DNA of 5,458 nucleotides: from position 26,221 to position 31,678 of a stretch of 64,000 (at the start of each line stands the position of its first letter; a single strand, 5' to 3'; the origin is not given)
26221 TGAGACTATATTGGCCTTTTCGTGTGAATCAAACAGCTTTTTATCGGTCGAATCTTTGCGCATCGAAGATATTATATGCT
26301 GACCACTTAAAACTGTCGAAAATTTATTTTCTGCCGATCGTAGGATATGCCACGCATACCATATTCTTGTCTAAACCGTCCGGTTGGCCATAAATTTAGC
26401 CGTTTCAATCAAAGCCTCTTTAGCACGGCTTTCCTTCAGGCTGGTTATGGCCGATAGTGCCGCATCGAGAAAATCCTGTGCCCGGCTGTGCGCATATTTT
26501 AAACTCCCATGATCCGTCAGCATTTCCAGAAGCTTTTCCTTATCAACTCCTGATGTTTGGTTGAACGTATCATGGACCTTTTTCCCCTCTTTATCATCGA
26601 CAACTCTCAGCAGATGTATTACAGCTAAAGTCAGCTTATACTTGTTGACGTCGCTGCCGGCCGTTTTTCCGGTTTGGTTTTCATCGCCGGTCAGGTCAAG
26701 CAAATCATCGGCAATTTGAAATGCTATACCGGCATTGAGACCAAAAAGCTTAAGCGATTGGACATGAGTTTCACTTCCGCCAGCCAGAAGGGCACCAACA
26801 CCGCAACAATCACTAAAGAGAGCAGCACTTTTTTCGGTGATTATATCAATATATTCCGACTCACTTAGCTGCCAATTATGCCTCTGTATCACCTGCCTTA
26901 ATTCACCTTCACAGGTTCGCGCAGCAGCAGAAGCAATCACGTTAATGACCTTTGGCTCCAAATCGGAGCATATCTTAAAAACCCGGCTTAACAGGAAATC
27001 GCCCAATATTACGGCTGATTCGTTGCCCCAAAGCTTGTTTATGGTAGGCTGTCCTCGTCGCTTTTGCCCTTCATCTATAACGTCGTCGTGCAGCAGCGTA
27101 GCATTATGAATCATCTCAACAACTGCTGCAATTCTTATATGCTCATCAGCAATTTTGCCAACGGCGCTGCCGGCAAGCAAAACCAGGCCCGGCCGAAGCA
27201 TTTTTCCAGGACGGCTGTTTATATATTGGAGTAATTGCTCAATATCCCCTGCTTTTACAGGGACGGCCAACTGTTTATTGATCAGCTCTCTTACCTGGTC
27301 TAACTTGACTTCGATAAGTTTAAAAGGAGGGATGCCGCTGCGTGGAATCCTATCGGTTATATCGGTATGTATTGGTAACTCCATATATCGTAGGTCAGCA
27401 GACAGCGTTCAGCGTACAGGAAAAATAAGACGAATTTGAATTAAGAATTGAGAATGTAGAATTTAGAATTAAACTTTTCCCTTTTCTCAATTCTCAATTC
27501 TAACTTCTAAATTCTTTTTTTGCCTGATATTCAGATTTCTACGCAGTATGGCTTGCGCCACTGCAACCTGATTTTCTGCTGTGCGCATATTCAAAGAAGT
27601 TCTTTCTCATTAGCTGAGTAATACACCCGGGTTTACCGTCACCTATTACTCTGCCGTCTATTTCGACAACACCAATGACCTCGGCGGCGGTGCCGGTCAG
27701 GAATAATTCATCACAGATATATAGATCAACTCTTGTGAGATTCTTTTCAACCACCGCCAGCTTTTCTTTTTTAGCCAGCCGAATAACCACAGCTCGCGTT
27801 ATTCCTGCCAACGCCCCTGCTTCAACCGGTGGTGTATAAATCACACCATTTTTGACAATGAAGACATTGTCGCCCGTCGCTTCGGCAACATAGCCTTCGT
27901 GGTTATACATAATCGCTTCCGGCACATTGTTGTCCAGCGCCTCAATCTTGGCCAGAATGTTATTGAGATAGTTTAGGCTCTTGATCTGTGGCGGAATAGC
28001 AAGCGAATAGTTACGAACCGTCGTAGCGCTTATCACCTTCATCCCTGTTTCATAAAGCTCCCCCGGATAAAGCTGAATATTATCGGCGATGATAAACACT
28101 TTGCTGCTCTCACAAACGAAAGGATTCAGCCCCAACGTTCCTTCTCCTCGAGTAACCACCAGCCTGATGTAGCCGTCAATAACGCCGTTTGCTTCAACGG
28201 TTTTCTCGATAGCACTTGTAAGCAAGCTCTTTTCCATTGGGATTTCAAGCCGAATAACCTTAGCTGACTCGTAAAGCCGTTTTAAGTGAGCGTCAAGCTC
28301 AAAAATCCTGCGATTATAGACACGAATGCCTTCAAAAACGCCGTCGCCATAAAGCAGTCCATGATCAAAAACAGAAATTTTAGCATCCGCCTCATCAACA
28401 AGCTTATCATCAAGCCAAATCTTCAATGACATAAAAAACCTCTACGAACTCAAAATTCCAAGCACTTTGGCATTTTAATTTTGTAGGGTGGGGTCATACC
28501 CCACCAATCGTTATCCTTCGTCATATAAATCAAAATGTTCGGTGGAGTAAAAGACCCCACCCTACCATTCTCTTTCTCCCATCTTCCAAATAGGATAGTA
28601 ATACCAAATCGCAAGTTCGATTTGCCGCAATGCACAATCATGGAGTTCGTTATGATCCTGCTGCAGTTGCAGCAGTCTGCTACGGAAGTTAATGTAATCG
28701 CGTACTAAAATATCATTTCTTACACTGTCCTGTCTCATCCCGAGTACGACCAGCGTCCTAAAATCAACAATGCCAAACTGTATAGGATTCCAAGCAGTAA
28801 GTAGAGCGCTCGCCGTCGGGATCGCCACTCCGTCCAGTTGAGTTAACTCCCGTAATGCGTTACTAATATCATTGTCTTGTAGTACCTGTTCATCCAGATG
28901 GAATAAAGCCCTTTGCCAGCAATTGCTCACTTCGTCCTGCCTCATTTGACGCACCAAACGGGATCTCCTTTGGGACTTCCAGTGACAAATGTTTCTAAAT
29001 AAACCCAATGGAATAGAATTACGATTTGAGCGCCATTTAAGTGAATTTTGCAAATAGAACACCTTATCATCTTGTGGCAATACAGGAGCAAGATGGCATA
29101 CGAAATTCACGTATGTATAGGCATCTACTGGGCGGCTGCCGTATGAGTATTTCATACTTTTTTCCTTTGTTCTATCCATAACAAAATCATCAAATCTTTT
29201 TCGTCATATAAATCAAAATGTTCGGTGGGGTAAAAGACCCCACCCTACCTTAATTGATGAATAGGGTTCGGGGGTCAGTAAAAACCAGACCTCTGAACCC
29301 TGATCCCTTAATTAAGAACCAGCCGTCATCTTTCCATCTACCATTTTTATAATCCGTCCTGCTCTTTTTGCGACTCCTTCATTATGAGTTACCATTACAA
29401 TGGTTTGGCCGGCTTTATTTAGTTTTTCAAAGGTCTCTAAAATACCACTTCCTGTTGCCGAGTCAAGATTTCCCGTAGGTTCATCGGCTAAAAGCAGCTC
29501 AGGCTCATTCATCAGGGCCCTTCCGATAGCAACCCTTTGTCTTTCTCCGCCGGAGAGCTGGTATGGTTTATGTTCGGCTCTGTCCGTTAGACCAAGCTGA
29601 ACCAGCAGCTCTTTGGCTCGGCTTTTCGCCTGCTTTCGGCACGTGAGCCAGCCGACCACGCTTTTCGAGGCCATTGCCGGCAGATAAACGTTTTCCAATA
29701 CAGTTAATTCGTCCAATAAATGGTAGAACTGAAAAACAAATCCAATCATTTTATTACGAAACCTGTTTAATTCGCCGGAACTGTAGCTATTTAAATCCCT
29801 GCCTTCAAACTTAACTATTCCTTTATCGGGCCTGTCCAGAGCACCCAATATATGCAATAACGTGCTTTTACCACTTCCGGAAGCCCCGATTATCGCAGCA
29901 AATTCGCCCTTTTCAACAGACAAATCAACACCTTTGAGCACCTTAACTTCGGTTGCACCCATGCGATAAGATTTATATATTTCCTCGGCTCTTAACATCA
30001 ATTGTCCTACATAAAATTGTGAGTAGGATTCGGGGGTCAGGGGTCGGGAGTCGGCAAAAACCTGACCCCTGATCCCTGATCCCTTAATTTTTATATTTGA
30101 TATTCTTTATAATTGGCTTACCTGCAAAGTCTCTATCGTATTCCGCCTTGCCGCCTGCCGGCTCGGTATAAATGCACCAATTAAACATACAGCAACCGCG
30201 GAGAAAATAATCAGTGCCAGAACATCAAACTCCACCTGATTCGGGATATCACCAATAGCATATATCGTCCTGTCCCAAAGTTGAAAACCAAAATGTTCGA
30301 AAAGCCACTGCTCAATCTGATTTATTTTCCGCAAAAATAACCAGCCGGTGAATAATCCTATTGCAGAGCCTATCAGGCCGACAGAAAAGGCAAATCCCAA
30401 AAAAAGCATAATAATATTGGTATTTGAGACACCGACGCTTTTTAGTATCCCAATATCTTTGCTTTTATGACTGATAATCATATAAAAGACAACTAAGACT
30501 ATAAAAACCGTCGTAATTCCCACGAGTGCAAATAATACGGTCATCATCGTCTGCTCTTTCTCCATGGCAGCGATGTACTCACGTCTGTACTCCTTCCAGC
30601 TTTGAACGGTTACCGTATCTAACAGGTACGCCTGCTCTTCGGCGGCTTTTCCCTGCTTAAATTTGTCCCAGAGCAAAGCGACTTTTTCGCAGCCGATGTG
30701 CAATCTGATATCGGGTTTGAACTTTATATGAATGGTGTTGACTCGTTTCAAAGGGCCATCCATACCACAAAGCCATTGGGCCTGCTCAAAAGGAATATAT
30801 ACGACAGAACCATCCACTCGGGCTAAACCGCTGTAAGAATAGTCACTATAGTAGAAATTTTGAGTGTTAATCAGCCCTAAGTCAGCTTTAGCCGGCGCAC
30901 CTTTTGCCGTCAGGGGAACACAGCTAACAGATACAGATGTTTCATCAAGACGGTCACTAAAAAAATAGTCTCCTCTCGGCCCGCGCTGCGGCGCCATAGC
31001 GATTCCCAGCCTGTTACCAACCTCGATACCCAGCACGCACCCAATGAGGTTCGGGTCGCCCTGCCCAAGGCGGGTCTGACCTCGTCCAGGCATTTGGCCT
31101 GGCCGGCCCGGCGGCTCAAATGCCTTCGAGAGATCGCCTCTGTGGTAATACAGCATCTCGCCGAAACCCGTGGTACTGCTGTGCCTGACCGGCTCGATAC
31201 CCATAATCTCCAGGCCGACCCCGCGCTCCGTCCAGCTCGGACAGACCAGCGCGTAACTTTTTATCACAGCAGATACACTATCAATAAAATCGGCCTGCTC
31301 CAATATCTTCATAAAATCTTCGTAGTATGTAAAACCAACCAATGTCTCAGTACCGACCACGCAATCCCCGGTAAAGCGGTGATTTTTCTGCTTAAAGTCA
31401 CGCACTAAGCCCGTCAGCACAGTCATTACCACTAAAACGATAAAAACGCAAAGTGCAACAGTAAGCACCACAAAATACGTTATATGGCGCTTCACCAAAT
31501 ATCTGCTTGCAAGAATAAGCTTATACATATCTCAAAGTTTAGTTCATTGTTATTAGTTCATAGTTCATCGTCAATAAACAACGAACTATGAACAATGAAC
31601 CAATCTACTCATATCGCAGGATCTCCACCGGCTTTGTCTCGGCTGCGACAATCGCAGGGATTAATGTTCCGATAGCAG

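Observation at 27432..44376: Families of hairpins whose arms are tandem 7-nt units punctuate nearly every gene end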

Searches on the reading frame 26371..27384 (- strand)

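Call 15: search_protein_families(library=pfam, proteins=[window:26371-27384:-])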
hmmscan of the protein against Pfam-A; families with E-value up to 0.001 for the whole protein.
window:26371-27384:- (337 aa): 1 family
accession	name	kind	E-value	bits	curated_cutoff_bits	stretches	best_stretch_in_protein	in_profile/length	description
PF00348.22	polyprenyl_synt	-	4.2e-68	229.7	27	1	48-278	4-238/251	Polyprenyl synthetase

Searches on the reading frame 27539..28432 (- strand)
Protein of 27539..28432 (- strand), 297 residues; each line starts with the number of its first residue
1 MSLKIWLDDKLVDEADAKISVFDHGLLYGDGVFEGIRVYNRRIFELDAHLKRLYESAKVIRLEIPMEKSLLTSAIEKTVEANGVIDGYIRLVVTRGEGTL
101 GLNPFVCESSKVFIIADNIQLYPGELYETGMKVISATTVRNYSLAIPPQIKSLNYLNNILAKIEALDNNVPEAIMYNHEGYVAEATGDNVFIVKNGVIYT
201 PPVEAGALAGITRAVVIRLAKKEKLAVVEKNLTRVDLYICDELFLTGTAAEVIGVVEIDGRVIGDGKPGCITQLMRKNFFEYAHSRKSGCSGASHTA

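Call 15: search_protein_families(library=pfam, proteins=[window:27539-28432:-])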
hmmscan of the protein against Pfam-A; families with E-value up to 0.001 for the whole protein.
window:27539-28432:- (297 aa): 1 family
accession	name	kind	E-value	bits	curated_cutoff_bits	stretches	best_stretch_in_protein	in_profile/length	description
PF01063.24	Aminotran_4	-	4.3e-58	197.2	28.5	1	31-258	1-223/223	Amino-transferase class IV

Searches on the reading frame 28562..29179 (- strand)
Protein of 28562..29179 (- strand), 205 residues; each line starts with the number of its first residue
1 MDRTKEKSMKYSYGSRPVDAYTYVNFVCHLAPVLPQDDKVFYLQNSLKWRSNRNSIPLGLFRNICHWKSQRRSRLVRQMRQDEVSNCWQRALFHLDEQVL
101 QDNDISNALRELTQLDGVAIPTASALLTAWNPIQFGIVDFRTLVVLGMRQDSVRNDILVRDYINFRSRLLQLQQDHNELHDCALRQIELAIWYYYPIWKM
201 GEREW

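Call 15: search_protein_families(library=pfam, proteins=[window:28562-29179:-])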
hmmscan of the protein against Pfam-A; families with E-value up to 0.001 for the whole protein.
window:28562-29179:- (205 aa): 0 families

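Call 57: search_protein_families(library=pfam, proteins=[window:28562-29179:-])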
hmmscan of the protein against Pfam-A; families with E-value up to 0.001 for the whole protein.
window:28562-29179:- (205 aa): 0 families

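Call 68: search_protein_families(library=pfam, proteins=[window:28562-29179:-], max_evalue=5)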
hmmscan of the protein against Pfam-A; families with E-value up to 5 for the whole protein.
window:28562-29179:- (205 aa): 0 families

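Call 69: search_protein_families(library=ncbifam, proteins=[window:28562-29179:-], max_evalue=5)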
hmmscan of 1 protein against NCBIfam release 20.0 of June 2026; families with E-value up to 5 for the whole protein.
window:28562-29179:- (205 aa): 1 family
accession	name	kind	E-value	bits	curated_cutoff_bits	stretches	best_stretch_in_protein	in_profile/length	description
NF004349.1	PRK05729.1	equivalog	0.07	11.3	704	1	62-99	109-146/860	valine--tRNA ligase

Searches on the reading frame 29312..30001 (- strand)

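Call 15: search_protein_families(library=pfam, proteins=[window:29312-30001:-])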
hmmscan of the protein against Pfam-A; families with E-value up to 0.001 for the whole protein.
window:29312-30001:- (229 aa): 4 families
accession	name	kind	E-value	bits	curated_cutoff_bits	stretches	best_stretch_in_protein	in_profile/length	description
PF00005.33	ABC_tran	-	3.8e-36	125.1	25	1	22-176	1-136/137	ABC transporter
PF13304.12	AAA_21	-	6.1e-07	30.2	27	1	34-97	1-68/304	AAA domain, putative AbiEii toxin, Type IV TA system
PF02463.25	SMC_N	-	1.5e-06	28.3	40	0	129-221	123-212/220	RecF/RecN/SMC N terminal domain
PF13555.12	AAA_29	-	0.0003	20.9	27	1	25-49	15-39/61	P-loop containing region of AAA domain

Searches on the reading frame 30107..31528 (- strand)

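Call 15: search_protein_families(library=pfam, proteins=[window:30107-31528:-])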
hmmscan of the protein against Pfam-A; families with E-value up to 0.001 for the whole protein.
window:30107-31528:- (473 aa): 1 family
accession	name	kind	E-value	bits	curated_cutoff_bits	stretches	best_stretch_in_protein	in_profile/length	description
PF02687.27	FtsX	-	1e-13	51.8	25.5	1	331-463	2-119/120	FtsX-like permease C-terminal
